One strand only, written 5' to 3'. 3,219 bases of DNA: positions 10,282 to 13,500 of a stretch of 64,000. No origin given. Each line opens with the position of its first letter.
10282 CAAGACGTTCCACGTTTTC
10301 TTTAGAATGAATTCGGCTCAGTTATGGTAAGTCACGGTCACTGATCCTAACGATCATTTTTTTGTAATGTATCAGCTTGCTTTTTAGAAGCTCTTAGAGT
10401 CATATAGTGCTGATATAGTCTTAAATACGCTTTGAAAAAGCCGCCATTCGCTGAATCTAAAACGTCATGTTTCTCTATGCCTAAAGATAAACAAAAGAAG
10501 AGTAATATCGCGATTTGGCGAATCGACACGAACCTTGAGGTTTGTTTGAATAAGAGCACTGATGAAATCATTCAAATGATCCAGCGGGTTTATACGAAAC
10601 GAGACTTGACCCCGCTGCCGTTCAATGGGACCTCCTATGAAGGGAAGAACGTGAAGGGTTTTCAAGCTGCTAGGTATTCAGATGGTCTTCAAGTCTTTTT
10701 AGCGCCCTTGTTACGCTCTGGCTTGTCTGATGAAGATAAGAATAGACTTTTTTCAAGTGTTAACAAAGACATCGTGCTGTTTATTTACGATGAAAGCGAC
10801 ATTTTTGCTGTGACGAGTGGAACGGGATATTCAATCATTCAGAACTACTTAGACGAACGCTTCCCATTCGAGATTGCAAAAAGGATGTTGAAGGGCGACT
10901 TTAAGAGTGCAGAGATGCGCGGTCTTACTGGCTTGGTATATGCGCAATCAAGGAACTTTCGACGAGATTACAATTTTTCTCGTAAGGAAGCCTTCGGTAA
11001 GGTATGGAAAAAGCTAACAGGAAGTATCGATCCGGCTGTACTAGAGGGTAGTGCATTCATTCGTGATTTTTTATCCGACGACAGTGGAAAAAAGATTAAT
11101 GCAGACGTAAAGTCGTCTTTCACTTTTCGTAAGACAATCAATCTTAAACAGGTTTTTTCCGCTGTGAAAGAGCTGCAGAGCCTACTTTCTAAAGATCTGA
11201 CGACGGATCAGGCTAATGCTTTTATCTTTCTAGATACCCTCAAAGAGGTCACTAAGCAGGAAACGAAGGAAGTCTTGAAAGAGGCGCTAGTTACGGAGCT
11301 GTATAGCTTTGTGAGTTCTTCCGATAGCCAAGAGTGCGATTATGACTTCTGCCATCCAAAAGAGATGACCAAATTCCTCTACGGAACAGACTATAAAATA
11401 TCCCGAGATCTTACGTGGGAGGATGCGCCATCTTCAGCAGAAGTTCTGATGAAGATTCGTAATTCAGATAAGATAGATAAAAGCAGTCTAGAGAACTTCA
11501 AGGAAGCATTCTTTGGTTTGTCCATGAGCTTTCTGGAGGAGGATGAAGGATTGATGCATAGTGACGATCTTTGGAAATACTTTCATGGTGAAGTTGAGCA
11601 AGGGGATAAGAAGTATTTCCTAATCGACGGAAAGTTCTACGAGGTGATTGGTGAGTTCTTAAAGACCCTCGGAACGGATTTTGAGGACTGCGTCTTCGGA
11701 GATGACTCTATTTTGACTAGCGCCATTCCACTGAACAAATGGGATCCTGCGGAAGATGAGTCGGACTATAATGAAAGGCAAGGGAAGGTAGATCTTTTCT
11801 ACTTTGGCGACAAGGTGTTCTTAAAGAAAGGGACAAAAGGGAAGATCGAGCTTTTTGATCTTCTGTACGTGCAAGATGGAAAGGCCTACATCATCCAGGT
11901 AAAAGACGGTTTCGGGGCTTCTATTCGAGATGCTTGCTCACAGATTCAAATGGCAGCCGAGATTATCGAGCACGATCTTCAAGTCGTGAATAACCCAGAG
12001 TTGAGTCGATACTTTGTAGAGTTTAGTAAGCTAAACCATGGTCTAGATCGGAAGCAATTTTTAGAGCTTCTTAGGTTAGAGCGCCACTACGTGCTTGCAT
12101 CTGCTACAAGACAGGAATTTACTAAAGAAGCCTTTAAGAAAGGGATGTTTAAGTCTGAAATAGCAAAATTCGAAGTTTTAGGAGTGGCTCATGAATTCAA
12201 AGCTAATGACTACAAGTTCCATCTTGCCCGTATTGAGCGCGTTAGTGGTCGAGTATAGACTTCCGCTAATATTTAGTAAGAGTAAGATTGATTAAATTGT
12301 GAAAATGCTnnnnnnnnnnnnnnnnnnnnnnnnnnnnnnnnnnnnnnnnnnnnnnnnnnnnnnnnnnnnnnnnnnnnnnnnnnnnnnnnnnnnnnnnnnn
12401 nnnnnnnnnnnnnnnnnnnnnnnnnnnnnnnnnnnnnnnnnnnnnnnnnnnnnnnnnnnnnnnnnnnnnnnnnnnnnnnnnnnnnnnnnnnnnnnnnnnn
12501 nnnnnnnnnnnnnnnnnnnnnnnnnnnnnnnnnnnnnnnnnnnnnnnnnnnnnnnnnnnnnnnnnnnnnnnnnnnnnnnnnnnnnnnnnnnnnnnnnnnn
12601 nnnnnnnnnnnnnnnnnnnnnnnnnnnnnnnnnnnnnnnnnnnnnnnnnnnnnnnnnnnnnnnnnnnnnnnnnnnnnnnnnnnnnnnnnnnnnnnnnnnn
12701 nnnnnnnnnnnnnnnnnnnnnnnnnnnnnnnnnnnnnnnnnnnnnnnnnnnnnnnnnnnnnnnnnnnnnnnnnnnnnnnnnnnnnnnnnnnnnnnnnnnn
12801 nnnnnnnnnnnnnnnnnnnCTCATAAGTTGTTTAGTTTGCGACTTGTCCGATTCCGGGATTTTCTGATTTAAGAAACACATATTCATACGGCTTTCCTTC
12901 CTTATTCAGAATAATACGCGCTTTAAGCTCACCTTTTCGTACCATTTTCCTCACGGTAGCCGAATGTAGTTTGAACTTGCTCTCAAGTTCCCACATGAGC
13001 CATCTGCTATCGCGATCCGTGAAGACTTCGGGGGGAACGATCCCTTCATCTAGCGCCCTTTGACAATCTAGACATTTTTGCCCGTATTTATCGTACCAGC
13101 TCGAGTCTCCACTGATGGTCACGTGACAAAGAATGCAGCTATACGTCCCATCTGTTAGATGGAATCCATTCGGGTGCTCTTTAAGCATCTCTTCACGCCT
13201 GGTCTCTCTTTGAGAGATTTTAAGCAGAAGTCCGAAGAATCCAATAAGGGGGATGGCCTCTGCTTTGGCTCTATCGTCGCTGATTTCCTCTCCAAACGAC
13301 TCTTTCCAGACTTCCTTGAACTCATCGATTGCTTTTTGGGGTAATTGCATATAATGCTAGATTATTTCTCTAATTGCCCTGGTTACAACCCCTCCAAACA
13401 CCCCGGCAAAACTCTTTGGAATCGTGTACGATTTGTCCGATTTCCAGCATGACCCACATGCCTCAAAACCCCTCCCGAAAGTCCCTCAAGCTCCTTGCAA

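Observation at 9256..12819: Candidate undescribed system: DUF6119/TIGR04141-like protein and a small PD-(D/E)xK protein, facing tandem excisionase-type HTH genes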

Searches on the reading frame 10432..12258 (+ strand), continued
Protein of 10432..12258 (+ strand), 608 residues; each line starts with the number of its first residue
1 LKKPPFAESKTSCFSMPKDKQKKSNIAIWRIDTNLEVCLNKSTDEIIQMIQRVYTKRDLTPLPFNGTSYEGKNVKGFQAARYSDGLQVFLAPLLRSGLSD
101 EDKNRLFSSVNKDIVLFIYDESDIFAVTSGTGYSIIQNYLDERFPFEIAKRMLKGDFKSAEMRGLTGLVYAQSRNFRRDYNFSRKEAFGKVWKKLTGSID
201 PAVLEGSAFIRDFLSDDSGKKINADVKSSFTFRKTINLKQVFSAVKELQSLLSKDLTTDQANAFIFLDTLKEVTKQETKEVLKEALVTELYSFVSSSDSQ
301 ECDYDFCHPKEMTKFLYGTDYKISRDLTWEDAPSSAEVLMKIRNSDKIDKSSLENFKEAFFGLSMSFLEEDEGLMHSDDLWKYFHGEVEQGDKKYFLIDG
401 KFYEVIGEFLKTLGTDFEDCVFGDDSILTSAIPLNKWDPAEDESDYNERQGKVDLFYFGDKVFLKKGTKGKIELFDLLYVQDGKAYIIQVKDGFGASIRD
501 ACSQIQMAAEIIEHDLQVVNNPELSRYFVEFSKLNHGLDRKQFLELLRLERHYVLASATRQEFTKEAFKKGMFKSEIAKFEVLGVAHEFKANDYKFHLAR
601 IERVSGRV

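Call 82: search_dna_similar(query=window:10477-12255:+, collection=phages, mode=protein, max_rows=10, max_evalue=0.001)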
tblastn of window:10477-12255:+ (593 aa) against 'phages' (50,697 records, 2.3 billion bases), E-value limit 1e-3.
No match.

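Call 85: fold_search(model_id=the predicted structure, library=viral)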
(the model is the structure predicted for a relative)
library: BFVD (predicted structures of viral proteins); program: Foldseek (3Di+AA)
matches with E <= 10: 608; with E <= 0.001: 5
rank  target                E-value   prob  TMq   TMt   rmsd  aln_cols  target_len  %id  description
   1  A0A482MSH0            1.5e-04  1.00  0.22  0.40   8.4       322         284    9  Exonuclease [Escherichia phage PTXU04]
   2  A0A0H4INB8            1.7e-04  1.00  0.17  0.28   9.8       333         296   10  Recombination-associated protein RdgC [Pseudoalteromonas phage H101]
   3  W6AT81                1.7e-04  0.99  0.21  0.28  14.0       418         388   11  (no name in the UniProt tables at hand)
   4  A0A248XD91            9.2e-04  0.99  0.20  0.29  10.4       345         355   10  Recombination-associated protein RdgC [Klebsiella phage YMC16/01/N133_KPN_BP]
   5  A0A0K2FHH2            9.7e-04  1.00  0.23  0.29  10.6       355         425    9  Recombination-associated protein RdgC [Achromobacter phage phiAxp-2]
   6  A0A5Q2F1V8            1.1e-03  0.99  0.22  0.32  12.3       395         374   12  Recombination-associated protein RdgC [Serratia phage JS26]
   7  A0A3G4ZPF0            6.0e-03  0.11  0.10  0.11  41.6       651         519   11  Uncharacterized protein [Terrestrivirus sp.]
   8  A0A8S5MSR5            1.2e-02  0.80  0.18  0.30  11.8       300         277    9  Uncharacterized protein [Siphoviridae sp. ctD6g5]
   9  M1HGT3                1.7e-02  0.60  0.11  0.13  10.6       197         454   12  (no name in the UniProt tables at hand)
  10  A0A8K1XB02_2          1.9e-02  0.08  0.09  0.06  28.1       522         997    8  (no name in the UniProt tables at hand)
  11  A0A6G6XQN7            2.1e-02  0.44  0.09  0.12  12.4       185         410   10  (no name in the UniProt tables at hand)
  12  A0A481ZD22            2.5e-02  0.60  0.10  0.23  13.7       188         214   10  Endonuclease [Pithovirus LCPAC404]
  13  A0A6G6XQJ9            3.2e-02  0.57  0.11  0.19  11.4       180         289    7  (no name in the UniProt tables at hand)
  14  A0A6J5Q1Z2            3.3e-02  0.54  0.17  0.26  11.4       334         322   11  Uncharacterized protein [uncultured Caudovirales phage]
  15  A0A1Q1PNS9            3.5e-02  0.09  0.06  0.12  26.9       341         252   11  (no name in the UniProt tables at hand)
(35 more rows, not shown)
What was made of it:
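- Foldseek hits to phage 'RdgC' models, E 1.5e-4 to 1e-3, probability about 1 (call 85).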

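Call 89: search_protein_representatives(alignment_id=A1)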
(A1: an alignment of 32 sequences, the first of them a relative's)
Query: 32 sequences, 586 profile positions. Proteins with E-value up to 0.001 (for the whole library): 1446; up to 1e-10: 845; up to 1e-30: 435. The best 150 are listed.
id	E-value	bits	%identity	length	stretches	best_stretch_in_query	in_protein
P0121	5.8e-223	758.4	-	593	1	2-584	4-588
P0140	7.5e-221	751.5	-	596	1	1-585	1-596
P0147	2.0e-220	750.1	-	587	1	2-585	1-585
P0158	2.3e-208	710.2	-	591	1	2-584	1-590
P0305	2.2e-205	700.4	-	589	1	2-584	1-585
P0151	1.7e-203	694.2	-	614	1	4-585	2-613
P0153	1.0e-193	661.9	-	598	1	4-585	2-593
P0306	3.7e-185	633.6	-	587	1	4-585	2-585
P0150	2.2e-183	627.8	-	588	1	1-585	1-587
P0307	1.5e-182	625.0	-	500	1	119-584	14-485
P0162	1.9e-178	611.5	-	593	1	4-585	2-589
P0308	2.5e-173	594.5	-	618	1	2-582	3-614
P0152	2.3e-171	588.1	-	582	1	2-584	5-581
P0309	3.0e-157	541.5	-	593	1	2-585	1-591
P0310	2.5e-156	538.4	-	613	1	1-584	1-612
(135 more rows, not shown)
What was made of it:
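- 10477..12258 (+): DUF6119/TIGR04141 protein, 593 aa. It has an N-terminal α/β region of about 420 aa with unknown function and a C-terminal PD-(D/E)xK-like domain. The family has 1446 representatives (call 89).
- On DUF6119 / TIGR04141: Profile coverage is 2-584 (call 89).
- DUF6119 has a uniform architecture of about 590 aa across 1446 representatives (call 89).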

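Call 92: find_encoding_contigs(protein=P0124, flank=6000, max_places=2)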
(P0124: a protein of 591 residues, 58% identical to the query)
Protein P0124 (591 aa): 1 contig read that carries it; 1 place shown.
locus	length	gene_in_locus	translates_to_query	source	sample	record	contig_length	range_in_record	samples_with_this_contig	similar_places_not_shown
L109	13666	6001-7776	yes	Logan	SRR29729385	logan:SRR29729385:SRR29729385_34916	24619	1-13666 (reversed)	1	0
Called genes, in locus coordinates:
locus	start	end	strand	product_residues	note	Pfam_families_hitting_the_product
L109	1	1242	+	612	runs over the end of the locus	PF00122:E1-E2_ATPase, PF00702:Hydrolase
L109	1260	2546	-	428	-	PF00239:Resolvase, PF07508:Recombinase, PF13408:Zn_ribbon_recom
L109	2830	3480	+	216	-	PF10544:T5orf172, PF13455:MUG113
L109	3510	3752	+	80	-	-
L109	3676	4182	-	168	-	PF01527:HTH_Tnp_1 (weak)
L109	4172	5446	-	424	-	PF02195:ParB_N, PF01555:N6_N4_Mtase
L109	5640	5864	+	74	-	-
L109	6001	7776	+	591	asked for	PF19614:DUF6119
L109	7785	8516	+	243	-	PF18928:DUF5677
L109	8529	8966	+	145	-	PF01243:PNPOx_N, PF12900:Pyridox_ox_2 (weak)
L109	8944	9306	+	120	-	-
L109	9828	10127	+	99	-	-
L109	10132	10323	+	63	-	-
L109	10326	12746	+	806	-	PF02463:SMC_N, PF13476:AAA_23 (weak)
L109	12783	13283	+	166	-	-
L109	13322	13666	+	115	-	?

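Call 93: find_encoding_contigs(protein=P0135, flank=6000, max_places=2)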
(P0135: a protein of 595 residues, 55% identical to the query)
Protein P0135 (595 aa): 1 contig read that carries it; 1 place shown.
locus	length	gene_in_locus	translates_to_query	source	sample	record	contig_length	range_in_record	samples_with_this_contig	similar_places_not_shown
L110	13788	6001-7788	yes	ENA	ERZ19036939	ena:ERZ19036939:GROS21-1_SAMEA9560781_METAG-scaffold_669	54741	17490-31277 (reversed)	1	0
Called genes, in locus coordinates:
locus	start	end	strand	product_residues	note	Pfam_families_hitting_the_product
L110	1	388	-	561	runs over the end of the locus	PF00239:Resolvase, PF07508:Recombinase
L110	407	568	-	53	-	-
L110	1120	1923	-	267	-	-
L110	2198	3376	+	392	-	PF16403:Bact_surface_Ig-like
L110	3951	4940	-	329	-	PF17728:BsuBI_PstI_RE_N, PF06616:BsuBI_PstI_RE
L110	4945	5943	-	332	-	PF00145:DNA_methylase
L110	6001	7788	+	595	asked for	PF19614:DUF6119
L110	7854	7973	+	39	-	-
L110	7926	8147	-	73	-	-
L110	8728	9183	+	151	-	PF01047:MarR (weak), PF12802:MarR_2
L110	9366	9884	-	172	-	-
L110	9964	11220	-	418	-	PF08245:Mur_ligase_M, PF02875:Mur_ligase_C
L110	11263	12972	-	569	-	PF03717:PBP_dimer, PF00905:Transpeptidase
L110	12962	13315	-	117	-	-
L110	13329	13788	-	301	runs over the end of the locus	PF01795:Methyltransf_5, PF13847:Methyltransf_31 (faint)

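Call 94: find_encoding_contigs(protein=P0136, flank=6000, max_places=2)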
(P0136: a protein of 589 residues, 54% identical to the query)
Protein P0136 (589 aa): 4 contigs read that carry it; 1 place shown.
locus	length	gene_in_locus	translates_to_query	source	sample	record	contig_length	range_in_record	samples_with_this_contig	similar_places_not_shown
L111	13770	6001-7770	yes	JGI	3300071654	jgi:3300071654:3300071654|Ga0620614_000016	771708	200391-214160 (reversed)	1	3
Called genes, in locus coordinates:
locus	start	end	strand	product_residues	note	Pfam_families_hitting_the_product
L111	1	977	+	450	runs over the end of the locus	PF14082:SduA_C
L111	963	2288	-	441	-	PF00239:Resolvase, PF07508:Recombinase, PF13408:Zn_ribbon_recom (weak)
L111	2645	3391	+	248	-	PF22945:LEM-3_GIY-YIG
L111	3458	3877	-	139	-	PF13022:HTH_Tnp_1_2 (weak), PF12728:HTH_17 (faint)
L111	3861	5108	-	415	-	PF01555:N6_N4_Mtase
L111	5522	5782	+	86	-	-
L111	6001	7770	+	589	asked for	PF19614:DUF6119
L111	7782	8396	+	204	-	-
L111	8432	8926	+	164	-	-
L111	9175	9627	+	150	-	PF09194:Endonuc-BsobI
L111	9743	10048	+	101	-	PF09194:Endonuc-BsobI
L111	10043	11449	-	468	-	-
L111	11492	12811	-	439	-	PF00239:Resolvase, PF07508:Recombinase, PF13408:Zn_ribbon_recom (weak)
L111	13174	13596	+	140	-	-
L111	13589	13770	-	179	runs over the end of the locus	-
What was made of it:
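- Serine recombinases are nearby (calls 92-94).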

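Call 109: find_related_loci(query=A1, collection=viral_contigs, flank=8000)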
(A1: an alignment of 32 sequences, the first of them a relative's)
Query A1 (593 aa) in viral_contigs; peptide patterns used: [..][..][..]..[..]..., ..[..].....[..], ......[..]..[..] (x = any residue, [..] = any of these).
182 stretches matched a pattern, but none encodes a relative of the query by tblastn (E <= 1e-3).

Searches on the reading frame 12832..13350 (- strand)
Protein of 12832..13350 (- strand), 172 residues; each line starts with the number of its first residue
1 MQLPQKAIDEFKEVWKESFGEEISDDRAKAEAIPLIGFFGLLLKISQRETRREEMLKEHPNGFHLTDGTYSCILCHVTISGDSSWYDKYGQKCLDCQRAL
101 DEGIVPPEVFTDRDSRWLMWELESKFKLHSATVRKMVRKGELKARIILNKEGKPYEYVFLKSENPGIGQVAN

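Call 3: search_protein_families(library=pfam, proteins=[window:12832-13350:-], max_evalue=0.01)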
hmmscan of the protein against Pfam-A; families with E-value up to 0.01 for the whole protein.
window:12832-13350:- (172 aa): 1 family
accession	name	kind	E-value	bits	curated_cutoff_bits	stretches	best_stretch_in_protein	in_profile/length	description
PF12728.13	HTH_17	-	0.0086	16.8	27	0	126-159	11-38/51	Helix-turn-helix domain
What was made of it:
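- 12832..13350 (-): Context: 172-aa protein with a CxxC...CxxC motif and a weak C-terminal HTH_17-like region, convergent with the small nuclease. Weak HTH_17, E 0.0086 (call 3).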

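Call 4: search_protein_families(library=ncbifam, proteins=[window:12832-13350:-], max_evalue=0.01)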
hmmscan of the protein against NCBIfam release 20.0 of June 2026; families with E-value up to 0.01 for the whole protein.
window:12832-13350:- (172 aa): 0 families

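Call 5: search_protein_families(library=padloc, proteins=[window:12832-13350:-], max_evalue=0.01)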
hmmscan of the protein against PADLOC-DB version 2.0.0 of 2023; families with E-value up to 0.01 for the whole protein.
window:12832-13350:- (172 aa): 0 families

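Call 59: search_protein_families(library=phrogs, proteins=[window:12832-13350:-], max_evalue=0.001)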
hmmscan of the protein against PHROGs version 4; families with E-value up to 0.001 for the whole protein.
window:12832-13350:- (172 aa): 0 families

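Call 76: search_protein_families(library=pfam, proteins=[window:12832-13347:-], max_evalue=1)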
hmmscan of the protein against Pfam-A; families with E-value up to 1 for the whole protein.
window:12832-13347:- (171 aa): 1 family
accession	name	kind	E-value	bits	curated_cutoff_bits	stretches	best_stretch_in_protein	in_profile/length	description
PF12728.13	HTH_17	-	0.0086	16.8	27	1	125-158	11-38/51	Helix-turn-helix domain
